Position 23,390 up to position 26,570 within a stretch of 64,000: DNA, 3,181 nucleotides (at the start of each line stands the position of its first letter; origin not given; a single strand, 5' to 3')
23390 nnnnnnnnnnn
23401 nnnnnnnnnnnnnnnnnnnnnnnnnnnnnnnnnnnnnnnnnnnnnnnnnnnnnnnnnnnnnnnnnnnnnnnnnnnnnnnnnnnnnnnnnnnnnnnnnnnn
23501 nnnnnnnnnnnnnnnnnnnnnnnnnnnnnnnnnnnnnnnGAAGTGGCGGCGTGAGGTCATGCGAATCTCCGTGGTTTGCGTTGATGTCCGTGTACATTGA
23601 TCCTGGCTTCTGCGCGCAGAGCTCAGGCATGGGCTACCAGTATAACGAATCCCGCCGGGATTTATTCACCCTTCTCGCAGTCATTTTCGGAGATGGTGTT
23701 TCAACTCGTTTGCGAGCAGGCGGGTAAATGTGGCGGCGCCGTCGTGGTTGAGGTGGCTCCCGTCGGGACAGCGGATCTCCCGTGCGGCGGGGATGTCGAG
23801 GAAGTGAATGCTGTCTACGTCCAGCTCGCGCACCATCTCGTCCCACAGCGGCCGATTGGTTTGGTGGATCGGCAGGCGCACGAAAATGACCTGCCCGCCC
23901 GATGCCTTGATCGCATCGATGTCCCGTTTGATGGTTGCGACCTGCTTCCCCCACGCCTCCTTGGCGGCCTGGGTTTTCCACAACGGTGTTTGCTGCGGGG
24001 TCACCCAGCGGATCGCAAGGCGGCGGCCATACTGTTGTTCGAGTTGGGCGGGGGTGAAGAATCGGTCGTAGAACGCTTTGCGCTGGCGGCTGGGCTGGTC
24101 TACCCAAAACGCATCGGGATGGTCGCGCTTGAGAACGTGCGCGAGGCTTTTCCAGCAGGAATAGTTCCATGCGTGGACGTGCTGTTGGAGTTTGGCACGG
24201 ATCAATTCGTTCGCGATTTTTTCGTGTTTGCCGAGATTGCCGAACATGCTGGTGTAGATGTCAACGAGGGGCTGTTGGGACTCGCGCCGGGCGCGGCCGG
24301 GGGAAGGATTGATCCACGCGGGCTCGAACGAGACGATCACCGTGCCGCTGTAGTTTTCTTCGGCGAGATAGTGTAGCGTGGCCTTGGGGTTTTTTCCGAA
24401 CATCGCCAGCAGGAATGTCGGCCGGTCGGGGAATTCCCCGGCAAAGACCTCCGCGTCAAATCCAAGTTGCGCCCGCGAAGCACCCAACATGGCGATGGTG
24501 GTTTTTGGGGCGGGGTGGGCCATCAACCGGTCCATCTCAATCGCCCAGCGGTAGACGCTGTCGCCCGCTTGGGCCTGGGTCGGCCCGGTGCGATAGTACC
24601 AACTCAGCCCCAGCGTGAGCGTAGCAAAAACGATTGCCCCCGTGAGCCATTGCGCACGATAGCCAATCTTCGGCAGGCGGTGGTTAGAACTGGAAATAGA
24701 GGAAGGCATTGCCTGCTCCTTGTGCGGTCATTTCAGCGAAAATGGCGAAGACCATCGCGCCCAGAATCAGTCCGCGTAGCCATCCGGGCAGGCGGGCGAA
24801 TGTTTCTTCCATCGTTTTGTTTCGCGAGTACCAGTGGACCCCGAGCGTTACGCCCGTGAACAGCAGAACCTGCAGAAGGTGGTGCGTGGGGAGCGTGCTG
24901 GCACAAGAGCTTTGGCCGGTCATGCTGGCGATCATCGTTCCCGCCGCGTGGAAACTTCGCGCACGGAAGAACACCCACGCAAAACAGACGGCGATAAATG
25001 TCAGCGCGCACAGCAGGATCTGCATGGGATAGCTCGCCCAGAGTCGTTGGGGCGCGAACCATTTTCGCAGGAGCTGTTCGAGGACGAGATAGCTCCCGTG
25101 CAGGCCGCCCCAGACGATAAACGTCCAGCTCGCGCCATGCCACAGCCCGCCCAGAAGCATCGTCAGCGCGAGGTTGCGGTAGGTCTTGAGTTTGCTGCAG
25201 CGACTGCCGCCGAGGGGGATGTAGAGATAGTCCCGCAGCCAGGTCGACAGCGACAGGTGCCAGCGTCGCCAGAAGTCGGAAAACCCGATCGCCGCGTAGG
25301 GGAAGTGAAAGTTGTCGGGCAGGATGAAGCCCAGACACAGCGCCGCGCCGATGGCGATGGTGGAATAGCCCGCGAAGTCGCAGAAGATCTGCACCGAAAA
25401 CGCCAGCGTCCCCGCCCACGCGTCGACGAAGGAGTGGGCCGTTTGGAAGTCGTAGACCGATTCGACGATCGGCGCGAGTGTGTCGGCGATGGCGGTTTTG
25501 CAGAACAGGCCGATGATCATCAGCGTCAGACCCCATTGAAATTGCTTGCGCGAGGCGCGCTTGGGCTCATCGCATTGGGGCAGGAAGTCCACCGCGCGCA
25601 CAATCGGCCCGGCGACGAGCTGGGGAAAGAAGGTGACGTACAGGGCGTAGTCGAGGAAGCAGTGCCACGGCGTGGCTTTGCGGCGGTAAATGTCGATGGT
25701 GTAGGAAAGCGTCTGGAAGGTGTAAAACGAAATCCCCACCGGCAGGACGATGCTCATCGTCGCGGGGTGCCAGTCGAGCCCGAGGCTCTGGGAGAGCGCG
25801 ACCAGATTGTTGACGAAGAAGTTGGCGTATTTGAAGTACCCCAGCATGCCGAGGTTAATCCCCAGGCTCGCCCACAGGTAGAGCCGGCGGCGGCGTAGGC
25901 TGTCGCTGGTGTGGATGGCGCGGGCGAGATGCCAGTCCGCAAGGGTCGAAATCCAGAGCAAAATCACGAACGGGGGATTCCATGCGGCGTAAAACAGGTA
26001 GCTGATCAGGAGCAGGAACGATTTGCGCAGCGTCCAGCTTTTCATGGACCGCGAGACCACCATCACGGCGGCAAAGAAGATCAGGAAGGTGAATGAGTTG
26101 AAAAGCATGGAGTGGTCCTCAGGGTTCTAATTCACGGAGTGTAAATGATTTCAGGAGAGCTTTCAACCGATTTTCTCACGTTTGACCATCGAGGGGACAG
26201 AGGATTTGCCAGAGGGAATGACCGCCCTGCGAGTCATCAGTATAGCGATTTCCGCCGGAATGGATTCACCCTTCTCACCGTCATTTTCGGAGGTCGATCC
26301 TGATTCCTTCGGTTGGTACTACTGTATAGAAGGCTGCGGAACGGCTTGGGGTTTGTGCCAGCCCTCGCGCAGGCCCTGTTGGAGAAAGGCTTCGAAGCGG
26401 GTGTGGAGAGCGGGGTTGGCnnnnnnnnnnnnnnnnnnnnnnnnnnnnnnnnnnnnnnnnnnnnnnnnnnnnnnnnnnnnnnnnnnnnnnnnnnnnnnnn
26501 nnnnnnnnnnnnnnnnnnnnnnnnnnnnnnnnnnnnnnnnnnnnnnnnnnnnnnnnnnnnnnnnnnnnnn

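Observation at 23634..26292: Conserved 55-bp element with an embedded palindrome (compensatory substitution) and a uORF-like frame, upstream of both the sulfatase gene and the MBOAT-SGNH operon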

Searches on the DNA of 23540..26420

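Call 74: search_rna_families(source=window, start=23540, end=26420, threshold=evalue, max_evalue=1)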
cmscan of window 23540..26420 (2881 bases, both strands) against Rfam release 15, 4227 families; matches with E-value up to 1: 0.
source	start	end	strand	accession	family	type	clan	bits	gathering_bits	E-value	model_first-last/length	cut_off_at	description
